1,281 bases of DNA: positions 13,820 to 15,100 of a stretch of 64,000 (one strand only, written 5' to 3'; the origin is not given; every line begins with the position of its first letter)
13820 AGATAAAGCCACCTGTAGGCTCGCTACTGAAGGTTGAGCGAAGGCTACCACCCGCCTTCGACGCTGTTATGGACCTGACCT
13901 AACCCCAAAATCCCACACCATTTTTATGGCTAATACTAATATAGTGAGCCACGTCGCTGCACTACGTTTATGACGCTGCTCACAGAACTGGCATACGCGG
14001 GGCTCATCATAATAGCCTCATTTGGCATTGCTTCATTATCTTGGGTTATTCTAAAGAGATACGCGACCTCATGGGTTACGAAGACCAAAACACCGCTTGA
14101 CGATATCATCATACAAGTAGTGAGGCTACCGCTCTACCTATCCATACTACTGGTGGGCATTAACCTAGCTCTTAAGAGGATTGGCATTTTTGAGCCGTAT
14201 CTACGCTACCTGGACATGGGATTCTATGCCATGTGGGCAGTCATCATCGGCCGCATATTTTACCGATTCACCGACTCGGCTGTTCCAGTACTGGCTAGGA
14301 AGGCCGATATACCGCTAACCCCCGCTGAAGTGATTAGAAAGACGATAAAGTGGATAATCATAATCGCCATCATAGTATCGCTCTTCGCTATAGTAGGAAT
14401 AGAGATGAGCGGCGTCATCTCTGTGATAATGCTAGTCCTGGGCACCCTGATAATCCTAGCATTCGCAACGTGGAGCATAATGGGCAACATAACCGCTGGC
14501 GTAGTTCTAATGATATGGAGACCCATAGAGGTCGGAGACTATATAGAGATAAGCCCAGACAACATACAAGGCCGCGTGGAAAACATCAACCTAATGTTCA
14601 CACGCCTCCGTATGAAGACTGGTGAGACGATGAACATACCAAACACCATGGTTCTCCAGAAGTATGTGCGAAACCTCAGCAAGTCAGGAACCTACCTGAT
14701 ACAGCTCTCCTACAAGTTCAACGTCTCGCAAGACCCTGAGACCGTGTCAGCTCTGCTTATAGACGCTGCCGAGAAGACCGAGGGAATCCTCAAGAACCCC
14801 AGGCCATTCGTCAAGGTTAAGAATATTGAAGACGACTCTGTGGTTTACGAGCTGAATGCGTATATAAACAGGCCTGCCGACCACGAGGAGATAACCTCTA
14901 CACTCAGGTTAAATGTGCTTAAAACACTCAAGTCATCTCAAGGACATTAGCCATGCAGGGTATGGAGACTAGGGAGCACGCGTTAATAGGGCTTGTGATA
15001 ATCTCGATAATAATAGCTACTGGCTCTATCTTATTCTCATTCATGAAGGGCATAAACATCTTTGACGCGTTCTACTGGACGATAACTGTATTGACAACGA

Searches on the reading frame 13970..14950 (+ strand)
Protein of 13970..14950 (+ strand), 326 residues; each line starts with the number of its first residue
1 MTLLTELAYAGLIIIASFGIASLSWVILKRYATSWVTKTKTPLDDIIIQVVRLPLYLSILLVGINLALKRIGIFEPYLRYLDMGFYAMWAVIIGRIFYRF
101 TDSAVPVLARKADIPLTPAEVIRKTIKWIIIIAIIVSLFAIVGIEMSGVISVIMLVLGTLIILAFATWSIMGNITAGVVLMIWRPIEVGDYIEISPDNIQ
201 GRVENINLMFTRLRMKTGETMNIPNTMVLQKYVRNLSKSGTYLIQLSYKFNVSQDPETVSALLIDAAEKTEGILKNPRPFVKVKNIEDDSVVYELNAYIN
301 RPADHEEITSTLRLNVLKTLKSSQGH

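Call 9: search_protein_families(library=pfam, proteins=[window:13970-14950:+], max_evalue=0.01)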
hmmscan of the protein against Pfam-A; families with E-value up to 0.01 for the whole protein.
window:13970-14950:+ (326 aa): 2 families
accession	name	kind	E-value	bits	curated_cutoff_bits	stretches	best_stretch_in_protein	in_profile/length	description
PF00924.24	MS_channel_2nd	-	2.8e-16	59.8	20.2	1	170-238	2-68/68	Mechanosensitive ion channel, beta-domain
PF21082.3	MS_channel_3rd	-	3.9e-09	37.3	21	1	245-321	2-82/88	Mechanosensitive ion channel MscS, C-terminal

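Call 11: find_encoding_contigs(protein=window:13970-14950:+, flank=6000, max_places=10)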
Protein window:13970-14950:+ (326 aa): no gene with exactly this product is on record in the collection.
